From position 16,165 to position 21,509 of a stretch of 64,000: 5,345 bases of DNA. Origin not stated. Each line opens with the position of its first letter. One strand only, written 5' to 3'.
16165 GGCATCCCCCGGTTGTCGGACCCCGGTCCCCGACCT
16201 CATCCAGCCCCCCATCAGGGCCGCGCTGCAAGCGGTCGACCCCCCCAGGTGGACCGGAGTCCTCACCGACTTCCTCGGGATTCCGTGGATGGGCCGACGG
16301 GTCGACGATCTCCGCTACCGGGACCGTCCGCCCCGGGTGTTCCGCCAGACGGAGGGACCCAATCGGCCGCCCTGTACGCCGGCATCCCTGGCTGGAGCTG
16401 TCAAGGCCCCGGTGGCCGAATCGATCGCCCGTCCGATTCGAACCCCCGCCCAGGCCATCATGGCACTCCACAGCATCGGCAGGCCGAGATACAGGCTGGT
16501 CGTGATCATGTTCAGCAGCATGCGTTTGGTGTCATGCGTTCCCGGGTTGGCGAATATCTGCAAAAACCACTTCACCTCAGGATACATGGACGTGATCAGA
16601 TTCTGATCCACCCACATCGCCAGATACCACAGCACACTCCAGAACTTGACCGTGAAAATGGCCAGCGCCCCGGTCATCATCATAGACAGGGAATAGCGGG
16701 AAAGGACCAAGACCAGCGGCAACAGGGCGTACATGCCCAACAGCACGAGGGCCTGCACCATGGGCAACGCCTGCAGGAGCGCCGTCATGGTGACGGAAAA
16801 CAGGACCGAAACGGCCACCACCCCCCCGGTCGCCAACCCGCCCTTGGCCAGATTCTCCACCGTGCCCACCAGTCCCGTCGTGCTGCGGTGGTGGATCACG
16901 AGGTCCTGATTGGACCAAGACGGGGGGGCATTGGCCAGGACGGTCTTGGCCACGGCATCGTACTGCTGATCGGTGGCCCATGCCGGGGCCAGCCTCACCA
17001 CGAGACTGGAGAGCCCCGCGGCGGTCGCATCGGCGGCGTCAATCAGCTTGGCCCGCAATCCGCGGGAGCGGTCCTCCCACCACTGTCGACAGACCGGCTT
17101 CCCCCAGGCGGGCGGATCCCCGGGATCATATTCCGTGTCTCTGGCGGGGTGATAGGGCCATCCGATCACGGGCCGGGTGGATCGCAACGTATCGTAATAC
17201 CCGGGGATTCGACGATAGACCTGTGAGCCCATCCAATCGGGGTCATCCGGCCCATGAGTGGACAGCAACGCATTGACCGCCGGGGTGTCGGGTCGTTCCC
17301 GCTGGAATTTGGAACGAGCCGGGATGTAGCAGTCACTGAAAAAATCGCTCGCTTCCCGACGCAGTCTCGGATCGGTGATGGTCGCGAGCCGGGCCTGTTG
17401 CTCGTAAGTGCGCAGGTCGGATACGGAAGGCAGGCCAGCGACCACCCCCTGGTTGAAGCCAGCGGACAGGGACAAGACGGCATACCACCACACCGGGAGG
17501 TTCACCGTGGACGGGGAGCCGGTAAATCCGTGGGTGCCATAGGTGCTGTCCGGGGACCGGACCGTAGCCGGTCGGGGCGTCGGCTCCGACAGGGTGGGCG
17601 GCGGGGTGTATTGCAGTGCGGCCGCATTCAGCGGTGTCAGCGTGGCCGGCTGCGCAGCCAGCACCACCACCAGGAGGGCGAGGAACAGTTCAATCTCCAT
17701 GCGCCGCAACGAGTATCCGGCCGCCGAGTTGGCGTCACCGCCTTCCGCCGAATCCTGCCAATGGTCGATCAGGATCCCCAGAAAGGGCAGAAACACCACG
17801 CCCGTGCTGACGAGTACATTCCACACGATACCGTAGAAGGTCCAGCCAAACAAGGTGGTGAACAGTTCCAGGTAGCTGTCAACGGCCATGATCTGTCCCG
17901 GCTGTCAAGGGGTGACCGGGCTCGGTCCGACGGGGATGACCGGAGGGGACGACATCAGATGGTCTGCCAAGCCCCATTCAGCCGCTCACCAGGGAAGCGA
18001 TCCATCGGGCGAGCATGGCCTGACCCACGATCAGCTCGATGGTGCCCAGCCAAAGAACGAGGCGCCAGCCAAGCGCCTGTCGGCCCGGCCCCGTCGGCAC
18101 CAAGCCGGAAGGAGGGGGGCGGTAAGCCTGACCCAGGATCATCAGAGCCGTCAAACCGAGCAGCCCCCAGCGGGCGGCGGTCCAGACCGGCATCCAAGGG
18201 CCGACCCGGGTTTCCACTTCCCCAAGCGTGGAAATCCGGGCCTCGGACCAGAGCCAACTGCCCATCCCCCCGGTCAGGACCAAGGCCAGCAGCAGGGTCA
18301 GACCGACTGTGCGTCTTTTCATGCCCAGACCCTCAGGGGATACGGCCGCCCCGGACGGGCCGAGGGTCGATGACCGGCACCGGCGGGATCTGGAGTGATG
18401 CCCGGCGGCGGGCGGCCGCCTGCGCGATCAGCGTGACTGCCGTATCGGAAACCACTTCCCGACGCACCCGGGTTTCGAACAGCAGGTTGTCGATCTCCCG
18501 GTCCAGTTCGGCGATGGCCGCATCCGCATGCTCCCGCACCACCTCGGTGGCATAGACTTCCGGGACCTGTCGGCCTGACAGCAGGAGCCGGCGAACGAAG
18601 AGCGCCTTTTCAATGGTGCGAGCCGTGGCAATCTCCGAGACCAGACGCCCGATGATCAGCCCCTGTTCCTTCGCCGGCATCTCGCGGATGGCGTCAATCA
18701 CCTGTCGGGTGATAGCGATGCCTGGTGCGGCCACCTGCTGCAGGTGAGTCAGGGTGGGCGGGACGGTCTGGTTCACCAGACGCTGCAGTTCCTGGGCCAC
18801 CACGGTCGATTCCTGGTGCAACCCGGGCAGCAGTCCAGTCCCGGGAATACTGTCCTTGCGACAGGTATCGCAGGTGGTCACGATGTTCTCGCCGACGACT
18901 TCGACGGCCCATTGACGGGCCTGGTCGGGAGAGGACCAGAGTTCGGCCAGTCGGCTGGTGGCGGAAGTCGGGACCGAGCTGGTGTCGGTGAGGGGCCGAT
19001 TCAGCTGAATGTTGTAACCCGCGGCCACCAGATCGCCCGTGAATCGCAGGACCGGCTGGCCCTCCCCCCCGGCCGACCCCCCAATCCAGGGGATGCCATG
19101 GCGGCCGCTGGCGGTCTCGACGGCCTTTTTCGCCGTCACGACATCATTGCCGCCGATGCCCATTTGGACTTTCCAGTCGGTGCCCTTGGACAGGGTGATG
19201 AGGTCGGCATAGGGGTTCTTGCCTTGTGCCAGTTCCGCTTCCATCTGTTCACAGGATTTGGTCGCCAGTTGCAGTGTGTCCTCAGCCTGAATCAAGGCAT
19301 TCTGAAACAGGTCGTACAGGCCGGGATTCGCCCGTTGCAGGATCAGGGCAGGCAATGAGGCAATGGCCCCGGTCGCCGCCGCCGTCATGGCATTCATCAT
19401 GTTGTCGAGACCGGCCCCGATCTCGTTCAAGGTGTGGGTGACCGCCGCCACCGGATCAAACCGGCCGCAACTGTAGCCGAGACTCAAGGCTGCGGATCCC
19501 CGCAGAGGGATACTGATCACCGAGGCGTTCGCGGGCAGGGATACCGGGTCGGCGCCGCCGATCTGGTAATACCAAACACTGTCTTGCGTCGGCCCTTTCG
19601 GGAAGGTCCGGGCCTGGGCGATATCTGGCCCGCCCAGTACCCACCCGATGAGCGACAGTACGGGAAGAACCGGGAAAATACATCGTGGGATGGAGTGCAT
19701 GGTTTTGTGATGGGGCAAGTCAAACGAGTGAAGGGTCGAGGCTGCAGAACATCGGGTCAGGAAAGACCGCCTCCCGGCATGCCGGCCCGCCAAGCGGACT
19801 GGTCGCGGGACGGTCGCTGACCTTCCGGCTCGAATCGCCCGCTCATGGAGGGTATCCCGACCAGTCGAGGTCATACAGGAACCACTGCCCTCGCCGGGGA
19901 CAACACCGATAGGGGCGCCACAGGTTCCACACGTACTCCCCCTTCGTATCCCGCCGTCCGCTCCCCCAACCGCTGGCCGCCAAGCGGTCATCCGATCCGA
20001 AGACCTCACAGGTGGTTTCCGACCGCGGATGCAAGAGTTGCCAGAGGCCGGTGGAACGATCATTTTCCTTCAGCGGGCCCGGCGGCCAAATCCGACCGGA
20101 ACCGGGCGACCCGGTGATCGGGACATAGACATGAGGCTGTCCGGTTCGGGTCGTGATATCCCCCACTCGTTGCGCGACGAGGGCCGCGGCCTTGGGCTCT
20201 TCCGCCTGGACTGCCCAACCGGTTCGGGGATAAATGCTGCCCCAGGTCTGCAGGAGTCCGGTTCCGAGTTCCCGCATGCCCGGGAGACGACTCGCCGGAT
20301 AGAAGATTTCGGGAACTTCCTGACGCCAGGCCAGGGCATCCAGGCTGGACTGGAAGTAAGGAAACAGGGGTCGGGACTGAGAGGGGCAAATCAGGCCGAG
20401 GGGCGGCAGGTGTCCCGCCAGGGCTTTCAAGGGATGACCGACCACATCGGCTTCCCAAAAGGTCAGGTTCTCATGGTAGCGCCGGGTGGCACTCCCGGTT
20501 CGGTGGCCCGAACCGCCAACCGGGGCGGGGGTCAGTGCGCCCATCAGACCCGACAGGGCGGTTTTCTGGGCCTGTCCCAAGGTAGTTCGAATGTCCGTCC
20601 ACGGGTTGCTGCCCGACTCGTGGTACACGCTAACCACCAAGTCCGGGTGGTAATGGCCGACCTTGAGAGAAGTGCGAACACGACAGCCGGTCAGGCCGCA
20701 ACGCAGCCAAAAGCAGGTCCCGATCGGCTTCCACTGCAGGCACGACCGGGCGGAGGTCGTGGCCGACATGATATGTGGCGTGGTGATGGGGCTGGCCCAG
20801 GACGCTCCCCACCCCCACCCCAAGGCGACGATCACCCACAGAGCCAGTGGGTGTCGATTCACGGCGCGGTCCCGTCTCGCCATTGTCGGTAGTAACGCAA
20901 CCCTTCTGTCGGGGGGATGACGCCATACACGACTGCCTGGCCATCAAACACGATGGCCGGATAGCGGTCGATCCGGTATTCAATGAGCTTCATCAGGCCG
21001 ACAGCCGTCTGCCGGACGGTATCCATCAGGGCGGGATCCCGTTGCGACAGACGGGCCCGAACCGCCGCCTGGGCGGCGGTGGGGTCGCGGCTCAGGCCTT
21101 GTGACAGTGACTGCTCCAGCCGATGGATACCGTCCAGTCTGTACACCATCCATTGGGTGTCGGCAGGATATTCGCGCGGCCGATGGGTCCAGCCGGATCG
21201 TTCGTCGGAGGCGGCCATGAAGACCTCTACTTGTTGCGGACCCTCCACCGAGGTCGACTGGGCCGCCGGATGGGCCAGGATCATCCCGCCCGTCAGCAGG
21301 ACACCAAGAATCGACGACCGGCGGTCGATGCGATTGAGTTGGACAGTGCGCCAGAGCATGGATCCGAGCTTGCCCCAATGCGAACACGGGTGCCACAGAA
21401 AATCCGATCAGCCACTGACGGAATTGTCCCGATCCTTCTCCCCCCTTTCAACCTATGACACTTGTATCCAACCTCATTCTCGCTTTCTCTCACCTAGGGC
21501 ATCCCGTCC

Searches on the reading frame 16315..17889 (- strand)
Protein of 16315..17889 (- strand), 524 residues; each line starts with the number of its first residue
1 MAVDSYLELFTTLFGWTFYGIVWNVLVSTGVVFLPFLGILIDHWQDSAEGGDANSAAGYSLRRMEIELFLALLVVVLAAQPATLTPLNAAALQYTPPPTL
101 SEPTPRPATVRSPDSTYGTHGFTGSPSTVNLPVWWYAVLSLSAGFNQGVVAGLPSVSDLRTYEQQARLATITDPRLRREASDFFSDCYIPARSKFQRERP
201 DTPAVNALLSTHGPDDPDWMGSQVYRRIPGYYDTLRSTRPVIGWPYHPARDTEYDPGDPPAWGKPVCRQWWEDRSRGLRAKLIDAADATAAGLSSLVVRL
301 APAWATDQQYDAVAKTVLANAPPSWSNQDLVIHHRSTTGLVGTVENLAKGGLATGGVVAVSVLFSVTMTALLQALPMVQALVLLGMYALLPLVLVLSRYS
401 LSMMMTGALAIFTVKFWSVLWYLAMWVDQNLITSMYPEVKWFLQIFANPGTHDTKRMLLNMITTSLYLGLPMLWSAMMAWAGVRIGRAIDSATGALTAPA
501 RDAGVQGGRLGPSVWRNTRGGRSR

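Call 39: search_protein_families(library=pfam, proteins=[window:16315-17889:-], max_evalue=0.01)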
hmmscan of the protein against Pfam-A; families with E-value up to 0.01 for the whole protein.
window:16315-17889:- (524 aa): 1 family
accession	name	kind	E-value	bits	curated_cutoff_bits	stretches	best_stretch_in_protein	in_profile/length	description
PF07916.16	TraG_N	-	2.5e-70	238.2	36.1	1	8-495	1-456/462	TraG-like protein, N-terminal region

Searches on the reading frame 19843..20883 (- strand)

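Call 39: search_protein_families(library=pfam, proteins=[window:19843-20883:-], max_evalue=0.01)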
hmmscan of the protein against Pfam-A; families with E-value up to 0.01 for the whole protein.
window:19843-20883:- (346 aa): 1 family
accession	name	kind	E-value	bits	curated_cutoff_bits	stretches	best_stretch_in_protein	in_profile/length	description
PF06834.16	TraU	-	1.9e-54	185.6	26.5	1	41-328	7-304/306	TraU protein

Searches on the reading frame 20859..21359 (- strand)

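Call 8: search_protein_families(library=pfam, proteins=[window:20859-21359:-], max_evalue=0.01)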
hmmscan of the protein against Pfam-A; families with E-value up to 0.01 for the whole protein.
window:20859-21359:- (166 aa): 1 family
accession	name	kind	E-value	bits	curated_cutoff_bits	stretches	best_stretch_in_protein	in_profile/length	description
PF07511.17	DUF1525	-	2.9e-20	72.9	24.1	1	66-161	16-111/113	Protein of unknown function (DUF1525)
